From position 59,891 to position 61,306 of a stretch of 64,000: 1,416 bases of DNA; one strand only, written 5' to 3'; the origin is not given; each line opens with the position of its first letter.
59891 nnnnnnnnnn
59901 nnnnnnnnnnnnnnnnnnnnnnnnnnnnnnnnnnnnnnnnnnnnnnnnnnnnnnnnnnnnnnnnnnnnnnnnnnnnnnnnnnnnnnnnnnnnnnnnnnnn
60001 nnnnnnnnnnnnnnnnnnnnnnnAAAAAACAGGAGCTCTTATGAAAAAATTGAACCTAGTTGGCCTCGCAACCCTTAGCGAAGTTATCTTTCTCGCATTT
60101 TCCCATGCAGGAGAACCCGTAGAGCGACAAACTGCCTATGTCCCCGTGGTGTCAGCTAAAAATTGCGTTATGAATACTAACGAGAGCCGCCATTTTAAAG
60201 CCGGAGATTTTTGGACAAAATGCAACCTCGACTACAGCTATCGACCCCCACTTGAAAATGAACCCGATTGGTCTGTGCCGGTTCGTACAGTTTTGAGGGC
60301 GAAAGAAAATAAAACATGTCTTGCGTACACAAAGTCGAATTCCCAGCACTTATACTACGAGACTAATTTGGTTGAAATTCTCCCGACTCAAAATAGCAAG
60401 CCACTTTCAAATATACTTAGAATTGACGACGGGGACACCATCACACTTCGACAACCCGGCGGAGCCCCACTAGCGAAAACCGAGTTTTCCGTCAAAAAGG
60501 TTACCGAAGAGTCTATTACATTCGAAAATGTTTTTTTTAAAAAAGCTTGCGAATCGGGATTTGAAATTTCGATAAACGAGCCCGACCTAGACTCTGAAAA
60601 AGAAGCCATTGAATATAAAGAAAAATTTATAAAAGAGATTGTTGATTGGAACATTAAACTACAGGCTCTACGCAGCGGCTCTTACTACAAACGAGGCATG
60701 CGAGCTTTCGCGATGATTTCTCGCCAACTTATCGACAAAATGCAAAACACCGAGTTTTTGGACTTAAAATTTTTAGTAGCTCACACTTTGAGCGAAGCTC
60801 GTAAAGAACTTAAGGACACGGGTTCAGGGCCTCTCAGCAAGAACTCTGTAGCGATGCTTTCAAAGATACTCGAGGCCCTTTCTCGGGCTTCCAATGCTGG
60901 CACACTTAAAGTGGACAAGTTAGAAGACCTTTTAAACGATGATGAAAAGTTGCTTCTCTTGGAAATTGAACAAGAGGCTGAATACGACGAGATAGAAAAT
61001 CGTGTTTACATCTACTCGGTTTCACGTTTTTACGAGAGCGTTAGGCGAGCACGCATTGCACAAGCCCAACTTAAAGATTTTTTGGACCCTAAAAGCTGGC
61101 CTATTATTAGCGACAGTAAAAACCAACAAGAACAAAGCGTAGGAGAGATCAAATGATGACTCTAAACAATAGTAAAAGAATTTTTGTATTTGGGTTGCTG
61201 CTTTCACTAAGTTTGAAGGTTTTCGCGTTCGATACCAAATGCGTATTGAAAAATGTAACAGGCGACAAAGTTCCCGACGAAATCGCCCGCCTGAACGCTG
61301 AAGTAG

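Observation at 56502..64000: Seven-gene, translationally coupled operon of exclusively exported proteins, from a Hint-domain protein to a PT-TG toxin-like protein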

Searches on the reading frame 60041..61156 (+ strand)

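Call 5: search_protein_families(library=pfam, proteins=[window:60041-61156:+], max_evalue=1)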
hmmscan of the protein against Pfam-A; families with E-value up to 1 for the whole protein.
window:60041-61156:+ (371 aa): 0 families

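Call 6: search_protein_families(library=ncbifam, proteins=[window:60041-61156:+], max_evalue=1)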
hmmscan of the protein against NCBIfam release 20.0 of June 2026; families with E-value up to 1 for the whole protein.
window:60041-61156:+ (371 aa): 1 family
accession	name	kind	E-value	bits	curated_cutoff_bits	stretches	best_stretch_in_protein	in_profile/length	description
NF001273.0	PRK00230.1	equivalog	0.09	12.1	193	1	210-262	26-83/233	orotidine-5'-phosphate decarboxylase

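Call 21: search_protein_families(library=padloc, proteins=[window:60041-61156:+], max_evalue=0.1)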
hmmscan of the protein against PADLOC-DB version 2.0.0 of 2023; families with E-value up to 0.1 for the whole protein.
window:60041-61156:+ (371 aa): 0 families

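Call 22: search_protein_families(library=phrogs, proteins=[window:60041-61156:+], max_evalue=0.1)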
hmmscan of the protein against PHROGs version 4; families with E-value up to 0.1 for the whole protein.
window:60041-61156:+ (371 aa): 0 families
